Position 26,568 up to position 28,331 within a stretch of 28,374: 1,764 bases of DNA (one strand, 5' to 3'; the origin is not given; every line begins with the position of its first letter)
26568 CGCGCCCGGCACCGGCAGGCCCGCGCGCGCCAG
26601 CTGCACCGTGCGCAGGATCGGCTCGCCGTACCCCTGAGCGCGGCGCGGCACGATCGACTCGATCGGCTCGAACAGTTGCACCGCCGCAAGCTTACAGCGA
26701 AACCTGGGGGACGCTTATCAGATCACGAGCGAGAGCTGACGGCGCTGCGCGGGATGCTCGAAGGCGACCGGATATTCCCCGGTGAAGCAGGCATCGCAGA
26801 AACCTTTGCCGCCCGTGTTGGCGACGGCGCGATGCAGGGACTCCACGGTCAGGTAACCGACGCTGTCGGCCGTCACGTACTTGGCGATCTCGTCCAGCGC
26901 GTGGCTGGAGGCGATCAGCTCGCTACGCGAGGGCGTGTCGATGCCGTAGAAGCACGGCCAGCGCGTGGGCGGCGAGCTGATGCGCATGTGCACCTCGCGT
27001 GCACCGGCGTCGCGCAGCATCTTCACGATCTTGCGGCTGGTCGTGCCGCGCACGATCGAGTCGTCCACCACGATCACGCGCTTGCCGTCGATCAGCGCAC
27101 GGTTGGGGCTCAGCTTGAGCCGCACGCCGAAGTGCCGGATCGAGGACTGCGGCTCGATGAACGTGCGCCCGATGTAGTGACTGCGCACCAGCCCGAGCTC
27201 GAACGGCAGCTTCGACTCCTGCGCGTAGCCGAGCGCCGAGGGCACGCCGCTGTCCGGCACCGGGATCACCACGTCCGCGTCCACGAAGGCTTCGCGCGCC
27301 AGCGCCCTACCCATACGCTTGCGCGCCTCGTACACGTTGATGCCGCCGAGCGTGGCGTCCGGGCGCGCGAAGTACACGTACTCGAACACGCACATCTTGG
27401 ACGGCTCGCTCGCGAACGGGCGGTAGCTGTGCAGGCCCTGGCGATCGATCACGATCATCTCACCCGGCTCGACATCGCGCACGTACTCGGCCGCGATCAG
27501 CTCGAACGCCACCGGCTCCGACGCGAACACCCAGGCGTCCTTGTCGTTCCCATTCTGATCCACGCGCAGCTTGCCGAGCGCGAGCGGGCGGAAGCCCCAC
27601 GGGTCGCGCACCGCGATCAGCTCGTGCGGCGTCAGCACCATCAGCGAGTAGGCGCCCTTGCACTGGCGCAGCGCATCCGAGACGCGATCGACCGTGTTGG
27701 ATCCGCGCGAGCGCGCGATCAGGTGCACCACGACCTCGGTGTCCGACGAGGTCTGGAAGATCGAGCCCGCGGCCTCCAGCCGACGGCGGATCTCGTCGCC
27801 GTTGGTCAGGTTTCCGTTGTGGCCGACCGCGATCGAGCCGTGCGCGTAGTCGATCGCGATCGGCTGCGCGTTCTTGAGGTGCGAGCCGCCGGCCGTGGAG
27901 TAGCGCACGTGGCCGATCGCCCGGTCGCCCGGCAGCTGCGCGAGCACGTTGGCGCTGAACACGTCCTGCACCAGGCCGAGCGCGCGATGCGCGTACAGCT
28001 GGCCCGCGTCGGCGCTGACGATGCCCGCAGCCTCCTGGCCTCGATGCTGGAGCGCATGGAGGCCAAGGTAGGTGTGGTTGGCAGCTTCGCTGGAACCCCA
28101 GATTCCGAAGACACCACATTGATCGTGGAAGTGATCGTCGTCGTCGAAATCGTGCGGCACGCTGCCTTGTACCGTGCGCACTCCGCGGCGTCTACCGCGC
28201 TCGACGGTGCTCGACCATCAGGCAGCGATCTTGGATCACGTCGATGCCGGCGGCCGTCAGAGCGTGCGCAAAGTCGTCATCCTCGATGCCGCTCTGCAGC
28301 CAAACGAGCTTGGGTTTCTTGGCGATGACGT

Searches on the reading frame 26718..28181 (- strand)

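Call 11: search_protein_families(library=pfam, proteins=[window:26718-28181:-], max_evalue=0.001)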
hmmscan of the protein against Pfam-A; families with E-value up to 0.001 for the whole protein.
window:26718-28181:- (487 aa): 4 families
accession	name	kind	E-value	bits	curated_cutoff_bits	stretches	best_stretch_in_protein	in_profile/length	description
PF13537.11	GATase_7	-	2.7e-18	66.6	25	1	103-226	11-121/123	Glutamine amidotransferase domain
PF13522.11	GATase_6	-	3.4e-17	63.1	27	1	85-205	10-121/130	Glutamine amidotransferase domain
PF00156.33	Pribosyltran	-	1.3e-08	34.8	26.3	1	294-398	18-119/158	Phosphoribosyl transferase domain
PF13230.11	GATase_4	-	0.00018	21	23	0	87-132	73-118/272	Glutamine amidotransferases class-II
